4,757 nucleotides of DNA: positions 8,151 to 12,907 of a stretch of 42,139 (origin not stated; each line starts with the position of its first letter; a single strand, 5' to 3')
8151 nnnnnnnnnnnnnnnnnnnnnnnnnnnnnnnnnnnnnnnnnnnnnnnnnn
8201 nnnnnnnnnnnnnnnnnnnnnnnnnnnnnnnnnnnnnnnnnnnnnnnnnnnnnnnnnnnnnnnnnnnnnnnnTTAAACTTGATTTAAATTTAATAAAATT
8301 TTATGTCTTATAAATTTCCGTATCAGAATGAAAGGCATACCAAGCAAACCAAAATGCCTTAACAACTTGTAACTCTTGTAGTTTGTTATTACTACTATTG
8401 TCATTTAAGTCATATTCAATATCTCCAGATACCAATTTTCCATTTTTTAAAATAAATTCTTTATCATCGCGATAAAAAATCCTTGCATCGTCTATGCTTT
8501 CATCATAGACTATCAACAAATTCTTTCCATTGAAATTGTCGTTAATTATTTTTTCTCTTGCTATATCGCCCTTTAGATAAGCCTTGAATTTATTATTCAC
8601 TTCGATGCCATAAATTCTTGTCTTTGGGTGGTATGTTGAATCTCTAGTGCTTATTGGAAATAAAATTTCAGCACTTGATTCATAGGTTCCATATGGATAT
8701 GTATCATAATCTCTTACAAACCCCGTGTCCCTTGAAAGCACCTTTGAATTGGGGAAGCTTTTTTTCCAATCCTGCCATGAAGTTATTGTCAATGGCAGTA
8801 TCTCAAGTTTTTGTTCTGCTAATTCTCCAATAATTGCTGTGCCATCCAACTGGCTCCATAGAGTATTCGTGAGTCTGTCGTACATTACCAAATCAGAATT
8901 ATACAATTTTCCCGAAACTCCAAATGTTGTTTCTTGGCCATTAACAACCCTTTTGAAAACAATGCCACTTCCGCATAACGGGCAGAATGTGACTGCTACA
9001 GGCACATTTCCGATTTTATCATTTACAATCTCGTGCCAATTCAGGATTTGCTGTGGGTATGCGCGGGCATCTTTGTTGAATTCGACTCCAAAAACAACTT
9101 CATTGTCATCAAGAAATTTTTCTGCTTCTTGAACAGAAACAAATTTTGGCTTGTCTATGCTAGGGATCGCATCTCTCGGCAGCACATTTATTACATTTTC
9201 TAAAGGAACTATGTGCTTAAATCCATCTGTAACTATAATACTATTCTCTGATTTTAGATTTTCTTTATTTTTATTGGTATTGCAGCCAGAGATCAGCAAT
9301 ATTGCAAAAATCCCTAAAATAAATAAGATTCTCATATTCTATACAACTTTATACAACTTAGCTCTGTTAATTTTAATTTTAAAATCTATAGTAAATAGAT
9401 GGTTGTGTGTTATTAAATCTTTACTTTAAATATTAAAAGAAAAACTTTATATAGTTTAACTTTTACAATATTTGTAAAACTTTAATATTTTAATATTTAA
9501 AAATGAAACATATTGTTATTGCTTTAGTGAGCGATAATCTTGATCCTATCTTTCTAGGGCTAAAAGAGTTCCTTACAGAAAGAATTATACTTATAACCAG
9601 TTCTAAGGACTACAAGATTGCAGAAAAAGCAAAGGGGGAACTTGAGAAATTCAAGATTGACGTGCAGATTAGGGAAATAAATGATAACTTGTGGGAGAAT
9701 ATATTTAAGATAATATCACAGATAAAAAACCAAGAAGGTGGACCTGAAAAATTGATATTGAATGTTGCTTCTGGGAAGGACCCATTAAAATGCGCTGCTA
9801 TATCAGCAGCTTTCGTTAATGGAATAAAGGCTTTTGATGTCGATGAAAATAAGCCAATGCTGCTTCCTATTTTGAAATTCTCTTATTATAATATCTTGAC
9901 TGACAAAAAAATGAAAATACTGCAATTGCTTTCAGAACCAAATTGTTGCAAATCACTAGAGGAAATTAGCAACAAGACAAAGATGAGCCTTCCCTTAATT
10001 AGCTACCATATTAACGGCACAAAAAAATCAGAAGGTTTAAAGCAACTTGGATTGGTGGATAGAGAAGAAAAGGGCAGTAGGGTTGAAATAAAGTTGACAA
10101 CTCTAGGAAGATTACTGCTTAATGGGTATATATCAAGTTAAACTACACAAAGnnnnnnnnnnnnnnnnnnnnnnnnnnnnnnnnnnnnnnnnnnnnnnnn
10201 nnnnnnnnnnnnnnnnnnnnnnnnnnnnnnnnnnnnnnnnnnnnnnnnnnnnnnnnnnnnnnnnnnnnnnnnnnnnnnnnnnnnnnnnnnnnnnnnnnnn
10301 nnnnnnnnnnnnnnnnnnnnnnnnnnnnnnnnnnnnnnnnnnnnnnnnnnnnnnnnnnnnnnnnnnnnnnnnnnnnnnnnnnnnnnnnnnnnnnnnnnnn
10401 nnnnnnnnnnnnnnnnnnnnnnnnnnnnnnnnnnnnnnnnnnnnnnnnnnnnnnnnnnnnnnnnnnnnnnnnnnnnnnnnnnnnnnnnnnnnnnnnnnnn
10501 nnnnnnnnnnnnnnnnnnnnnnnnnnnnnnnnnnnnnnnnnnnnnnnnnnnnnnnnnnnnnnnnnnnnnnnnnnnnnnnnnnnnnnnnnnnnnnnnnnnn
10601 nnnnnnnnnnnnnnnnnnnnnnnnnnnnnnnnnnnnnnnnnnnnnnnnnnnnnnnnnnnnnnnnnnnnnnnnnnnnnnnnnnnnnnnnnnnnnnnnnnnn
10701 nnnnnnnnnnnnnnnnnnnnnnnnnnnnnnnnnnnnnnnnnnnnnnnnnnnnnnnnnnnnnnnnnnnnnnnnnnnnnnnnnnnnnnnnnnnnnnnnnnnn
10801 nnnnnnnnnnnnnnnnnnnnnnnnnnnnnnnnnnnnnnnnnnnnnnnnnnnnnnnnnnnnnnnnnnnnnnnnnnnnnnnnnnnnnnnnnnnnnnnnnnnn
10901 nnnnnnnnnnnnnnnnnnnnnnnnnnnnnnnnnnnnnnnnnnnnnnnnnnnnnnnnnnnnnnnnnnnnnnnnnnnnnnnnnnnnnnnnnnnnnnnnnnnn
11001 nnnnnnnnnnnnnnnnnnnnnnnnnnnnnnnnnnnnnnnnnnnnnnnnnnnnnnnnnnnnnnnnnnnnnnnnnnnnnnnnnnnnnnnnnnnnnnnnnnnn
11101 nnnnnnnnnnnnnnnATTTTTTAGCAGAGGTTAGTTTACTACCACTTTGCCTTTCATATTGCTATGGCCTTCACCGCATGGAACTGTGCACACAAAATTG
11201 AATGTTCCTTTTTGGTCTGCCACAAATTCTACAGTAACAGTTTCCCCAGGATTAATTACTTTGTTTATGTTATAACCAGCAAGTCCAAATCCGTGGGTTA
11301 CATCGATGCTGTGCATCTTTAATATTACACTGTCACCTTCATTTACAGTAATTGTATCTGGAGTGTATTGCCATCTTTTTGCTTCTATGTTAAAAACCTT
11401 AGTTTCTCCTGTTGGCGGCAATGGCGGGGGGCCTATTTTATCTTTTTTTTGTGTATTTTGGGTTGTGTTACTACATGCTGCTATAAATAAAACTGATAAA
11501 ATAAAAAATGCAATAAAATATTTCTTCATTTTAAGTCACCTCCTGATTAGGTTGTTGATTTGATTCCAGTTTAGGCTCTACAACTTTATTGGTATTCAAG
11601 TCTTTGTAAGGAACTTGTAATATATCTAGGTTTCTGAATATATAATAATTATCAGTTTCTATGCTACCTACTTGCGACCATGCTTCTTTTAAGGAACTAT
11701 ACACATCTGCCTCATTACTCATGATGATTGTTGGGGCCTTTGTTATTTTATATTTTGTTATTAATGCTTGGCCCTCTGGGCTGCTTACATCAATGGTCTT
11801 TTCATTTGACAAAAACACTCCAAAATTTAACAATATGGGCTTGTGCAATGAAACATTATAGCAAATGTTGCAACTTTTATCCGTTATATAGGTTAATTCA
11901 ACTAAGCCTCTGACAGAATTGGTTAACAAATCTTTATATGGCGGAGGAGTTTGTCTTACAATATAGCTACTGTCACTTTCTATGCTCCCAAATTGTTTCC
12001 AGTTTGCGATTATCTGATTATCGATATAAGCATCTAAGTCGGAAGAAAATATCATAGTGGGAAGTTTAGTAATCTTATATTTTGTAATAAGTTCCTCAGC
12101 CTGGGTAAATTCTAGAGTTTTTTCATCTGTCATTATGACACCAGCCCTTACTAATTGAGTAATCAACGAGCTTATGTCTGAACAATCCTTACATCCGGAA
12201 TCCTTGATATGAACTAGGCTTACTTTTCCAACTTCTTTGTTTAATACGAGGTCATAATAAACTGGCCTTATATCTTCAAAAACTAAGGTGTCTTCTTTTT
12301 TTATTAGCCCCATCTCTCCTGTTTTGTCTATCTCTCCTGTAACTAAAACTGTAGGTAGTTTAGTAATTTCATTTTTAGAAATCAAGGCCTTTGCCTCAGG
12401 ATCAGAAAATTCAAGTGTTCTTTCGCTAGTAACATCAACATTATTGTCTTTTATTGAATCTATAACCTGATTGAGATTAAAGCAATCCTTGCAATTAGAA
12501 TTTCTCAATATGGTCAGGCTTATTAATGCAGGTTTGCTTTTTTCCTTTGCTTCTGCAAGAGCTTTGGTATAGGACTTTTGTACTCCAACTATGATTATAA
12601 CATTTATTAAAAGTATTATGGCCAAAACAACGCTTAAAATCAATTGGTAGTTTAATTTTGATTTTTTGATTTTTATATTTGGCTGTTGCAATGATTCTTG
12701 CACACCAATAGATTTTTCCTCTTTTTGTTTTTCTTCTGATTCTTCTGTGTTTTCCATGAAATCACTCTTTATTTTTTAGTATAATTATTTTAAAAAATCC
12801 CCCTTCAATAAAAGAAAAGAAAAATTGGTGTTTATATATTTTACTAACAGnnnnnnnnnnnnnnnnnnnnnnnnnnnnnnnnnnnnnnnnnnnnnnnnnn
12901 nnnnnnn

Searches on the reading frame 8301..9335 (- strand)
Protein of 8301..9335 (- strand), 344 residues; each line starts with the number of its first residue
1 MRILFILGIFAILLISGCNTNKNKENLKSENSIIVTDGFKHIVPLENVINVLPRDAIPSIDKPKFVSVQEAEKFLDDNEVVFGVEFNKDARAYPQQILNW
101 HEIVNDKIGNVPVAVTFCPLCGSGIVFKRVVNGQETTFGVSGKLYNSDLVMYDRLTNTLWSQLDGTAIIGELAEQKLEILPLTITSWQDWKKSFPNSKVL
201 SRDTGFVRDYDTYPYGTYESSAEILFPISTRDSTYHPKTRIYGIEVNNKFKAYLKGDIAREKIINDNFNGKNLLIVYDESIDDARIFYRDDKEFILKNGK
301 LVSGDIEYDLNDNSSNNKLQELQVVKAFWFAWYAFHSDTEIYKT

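Call 3: search_protein_families(library=pfam, proteins=[window:8301-9335:-], max_evalue=0.1)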
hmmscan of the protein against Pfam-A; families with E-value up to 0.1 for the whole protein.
window:8301-9335:- (344 aa): 2 families
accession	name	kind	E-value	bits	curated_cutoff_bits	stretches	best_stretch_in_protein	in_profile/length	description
PF11376.13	DUF3179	-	2.3e-103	346.1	27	1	54-339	1-292/292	Protein of unknown function (DUF3179)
PF12698.13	ABC2_membrane_3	-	0.081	12.4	31.6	0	4-158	7-119/347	ABC-2 family transporter protein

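Call 48: search_protein_families(library=ncbifam, proteins=[window:8301-9335:-], max_evalue=0.01)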
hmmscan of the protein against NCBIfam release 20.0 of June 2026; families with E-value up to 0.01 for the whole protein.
window:8301-9335:- (344 aa): 0 families

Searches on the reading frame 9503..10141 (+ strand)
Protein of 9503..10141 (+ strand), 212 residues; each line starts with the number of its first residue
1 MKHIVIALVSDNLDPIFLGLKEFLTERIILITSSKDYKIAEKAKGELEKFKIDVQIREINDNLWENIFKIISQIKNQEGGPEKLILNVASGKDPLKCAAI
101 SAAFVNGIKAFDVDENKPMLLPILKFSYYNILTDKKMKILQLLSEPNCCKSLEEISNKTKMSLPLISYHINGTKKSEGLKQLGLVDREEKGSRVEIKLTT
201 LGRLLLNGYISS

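Call 3: search_protein_families(library=pfam, proteins=[window:9503-10141:+], max_evalue=0.1)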
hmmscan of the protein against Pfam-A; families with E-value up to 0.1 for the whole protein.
window:9503-10141:+ (212 aa): 6 families
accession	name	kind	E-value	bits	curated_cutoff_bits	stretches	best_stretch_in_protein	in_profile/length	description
PF19810.5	HFX_2341_N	-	5.1e-06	27.4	30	1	5-114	3-116/120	HFX_2341-like, N-terminal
PF13412.12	HTH_24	-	0.0013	18.7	21.9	1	133-171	2-39/48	Winged helix-turn-helix DNA-binding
PF01022.26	HTH_5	-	0.0016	18.7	22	1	135-171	3-37/47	Bacterial regulatory protein, arsR family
PF14826.12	FACT-Spt16_Nlob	-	0.0041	17.3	27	1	23-78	67-125/162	FACT complex subunit SPT16 N-terminal lobe domain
PF22662.2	Csa3_N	-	0.0046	17.4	27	1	26-109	27-114/120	Csa3 CRISPR-associated Rossmann-like domain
PF22665.2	DUF6293_C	-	0.026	15.4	27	1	169-205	61-97/101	DUF6293 C-terminal winged helix domain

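Call 48: search_protein_families(library=ncbifam, proteins=[window:9503-10141:+], max_evalue=0.01)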
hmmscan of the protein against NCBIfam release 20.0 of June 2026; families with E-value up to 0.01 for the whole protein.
window:9503-10141:+ (212 aa): 3 families
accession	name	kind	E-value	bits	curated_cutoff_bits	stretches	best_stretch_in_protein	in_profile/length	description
TIGR01884.1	cas_HTH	subfamily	5.1e-08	32.5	60.2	1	27-196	28-198/202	CRISPR-associated CARF protein Csa3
NF033788.1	HTH_metalloreg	subfamily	0.0014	18.4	55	1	135-197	12-67/77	metalloregulator ArsR/SmtB family transcription factor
NF033789.1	repress_SdpR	subfamily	0.002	18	100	1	135-198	9-64/79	autorepressor SdpR family transcription factor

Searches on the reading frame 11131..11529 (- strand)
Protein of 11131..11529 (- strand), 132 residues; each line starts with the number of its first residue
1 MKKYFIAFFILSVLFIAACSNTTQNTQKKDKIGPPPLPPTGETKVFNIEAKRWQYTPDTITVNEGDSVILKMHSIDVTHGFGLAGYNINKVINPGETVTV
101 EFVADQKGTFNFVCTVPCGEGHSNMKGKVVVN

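Call 3: search_protein_families(library=pfam, proteins=[window:11131-11529:-], max_evalue=0.1)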
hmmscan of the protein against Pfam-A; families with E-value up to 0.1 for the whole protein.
window:11131-11529:- (132 aa): 5 families
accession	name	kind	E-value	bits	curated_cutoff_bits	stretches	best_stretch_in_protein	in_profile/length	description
PF13473.12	Cupredoxin_1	-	2.5e-13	50.4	27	1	16-131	8-104/104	Cupredoxin-like domain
PF00127.26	Copper-bind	-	2e-06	28.6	21.2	1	48-132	7-99/99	Copper binding proteins, plastocyanin/azurin family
PF00116.26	COX2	-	2e-05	24.9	22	1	58-126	46-114/120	Cytochrome C oxidase subunit II, periplasmic domain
PF07731.20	Cu-oxidase_2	-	0.0093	16.2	20.4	0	92-116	95-119/137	Multicopper oxidase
PF07732.21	Cu-oxidase_3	-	0.019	15.4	21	0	68-118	49-102/119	Multicopper oxidase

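Call 4: search_protein_families(library=ncbifam, proteins=[window:11131-11529:-], max_evalue=0.1)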
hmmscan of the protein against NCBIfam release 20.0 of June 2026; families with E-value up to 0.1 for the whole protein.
window:11131-11529:- (132 aa): 20 families
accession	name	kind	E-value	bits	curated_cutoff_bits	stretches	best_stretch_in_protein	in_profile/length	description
TIGR04246.1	nitrous_NosZ_Gp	equivalog_domain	5.3e-20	71.2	625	1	49-131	490-576/578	Sec-dependent nitrous-oxide reductase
TIGR04244.1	nitrous_NosZ_RR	equivalog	6.7e-14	51.3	625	1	47-131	538-626/627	TAT-dependent nitrous-oxide reductase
TIGR02866.1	CoxB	equivalog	5.1e-13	49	147.7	1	53-131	113-191/202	cytochrome c oxidase subunit II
NF052460.1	L-NosZ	equivalog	2.4e-10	39.6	700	1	42-132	377-479/480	clade III lactonase-type nitrous-oxide reductase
TIGR03096.1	nitroso_cyanin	equivalog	5.6e-10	39.1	142.85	1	43-116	46-120/135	nitrosocyanin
NF050117.1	aa3_CtaC_Actin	exception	1.2e-09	37.8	250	1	53-130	154-231/244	aa3-type cytochrome oxidase subunit II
NF041074.2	quin_ox_SoxA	equivalog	3.4e-07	30.2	110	1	44-131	62-153/154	proton pump complex quinol oxidase subunit SoxA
TIGR02376.1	Cu_nitrite_red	equivalog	4.9e-05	22.8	296.3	1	72-131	82-144/326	copper-containing nitrite reductase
TIGR02656.1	cyanin_plasto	equivalog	7.4e-05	23.1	87.85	1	91-132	63-99/99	plastocyanin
NF033193.2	lipo_NDxxF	hypoth_equivalog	0.00067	19.4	60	1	2-52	2-52/199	NDxxF motif lipoprotein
NF051440.1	CuResCopIPSEAE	equivalog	0.0011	18.8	280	0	91-131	139-178/180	copper-resistant cuproprotein CopI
NF058647.1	lipo_LytA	equivalog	0.0018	18.4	110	1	1-111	1-100/107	acidic lipoprotein LytA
TIGR03095.1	rusti_cyanin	equivalog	0.0023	18.1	146.7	0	102-132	119-148/148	rusticyanin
NF045774.1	cytochro_C551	exception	0.0084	16.1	118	1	1-31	1-31/110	cytochrome c551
NF045978.1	ComEA_MAG0490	equivalog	0.011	15.5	98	1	3-107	2-102/162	MAG0490 family ComEA-like DNA-binding protein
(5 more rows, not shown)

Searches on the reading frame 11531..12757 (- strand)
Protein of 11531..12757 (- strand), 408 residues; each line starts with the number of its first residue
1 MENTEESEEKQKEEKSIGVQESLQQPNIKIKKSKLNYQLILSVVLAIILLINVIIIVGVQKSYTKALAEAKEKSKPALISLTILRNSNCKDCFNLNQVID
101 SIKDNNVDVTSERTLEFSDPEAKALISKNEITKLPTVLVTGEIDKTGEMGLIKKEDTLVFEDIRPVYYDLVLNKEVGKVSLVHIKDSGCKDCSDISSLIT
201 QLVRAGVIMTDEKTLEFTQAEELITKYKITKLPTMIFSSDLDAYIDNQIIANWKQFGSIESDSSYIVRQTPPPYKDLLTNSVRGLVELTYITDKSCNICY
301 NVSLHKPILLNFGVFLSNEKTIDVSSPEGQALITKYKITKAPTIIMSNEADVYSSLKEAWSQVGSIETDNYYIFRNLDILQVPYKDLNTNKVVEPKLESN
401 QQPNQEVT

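Call 3: search_protein_families(library=pfam, proteins=[window:11531-12757:-], max_evalue=0.1)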
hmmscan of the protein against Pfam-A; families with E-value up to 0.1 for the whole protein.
window:11531-12757:- (408 aa): 10 families
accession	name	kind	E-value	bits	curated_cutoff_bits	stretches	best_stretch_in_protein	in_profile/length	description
PF13098.12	Thioredoxin_2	-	3.3e-06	27.8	27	0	177-238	5-82/104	Thioredoxin-like domain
PF13192.12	Thioredoxin_3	-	1.1e-05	25.8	24.8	0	86-148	7-64/76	Thioredoxin domain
PF00085.26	Thioredoxin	-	0.00017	22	23.5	0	179-240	20-81/103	Thioredoxin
PF13905.12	Thioredoxin_8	-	0.00044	21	27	0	96-139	48-87/94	Thioredoxin-like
PF18303.6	Saf_2TM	-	0.0047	17.2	29.5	1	21-109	45-133/152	SAVED-fused 2TM effector domain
PF13899.12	Thioredoxin_7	-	0.014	16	27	0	61-101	4-41/83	Thioredoxin-like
PF00025.27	Arf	-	0.033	14.1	22.3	0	318-359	93-134/174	ADP-ribosylation factor family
PF07449.17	HyaE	-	0.059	13.9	22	0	191-253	42-105/108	Hydrogenase-1 expression protein HyaE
PF14432.12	DYW_deaminase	-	0.067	13.5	24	0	188-214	52-78/93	DYW family of nucleic acid deaminases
PF14595.12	Thioredoxin_9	-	0.072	13.4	25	0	68-140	32-104/129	Thioredoxin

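Call 4: search_protein_families(library=ncbifam, proteins=[window:11531-12757:-], max_evalue=0.1)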
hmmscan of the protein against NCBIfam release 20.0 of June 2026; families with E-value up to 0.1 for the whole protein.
window:11531-12757:- (408 aa): 7 families
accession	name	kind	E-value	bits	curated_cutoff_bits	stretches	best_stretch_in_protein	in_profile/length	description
TIGR02187.2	PDO_seleno_TRX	equivalog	3.4e-07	29.8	185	1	179-239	19-79/209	protein disulfide oxidoreductase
TIGR00412.2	redox_disulf_2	subfamily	0.00026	21.3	62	0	184-236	4-53/75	MTH895/ArsE family thioredoxin-like protein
TIGR01068.1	thioredoxin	equivalog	0.001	19.2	96.8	0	189-239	26-76/101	thioredoxin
NF040494.1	nitrored_ArsF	subfamily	0.02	15.3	60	0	320-364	42-90/106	nitrophenyl compound nitroreductase subunit ArsF family protein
NF008229.0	PRK10996.1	equivalog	0.033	13.9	125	0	320-359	86-125/141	thioredoxin TrxC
NF047697.1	ThioredTrxAClost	equivalog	0.038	14.2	140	0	178-240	18-80/105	thioredoxin TrxA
NF041199.1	trx7_PDZ_seleno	equivalog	0.038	12.9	300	1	60-101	4-43/390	Trx7/PDZ domain-containing (seleno)protein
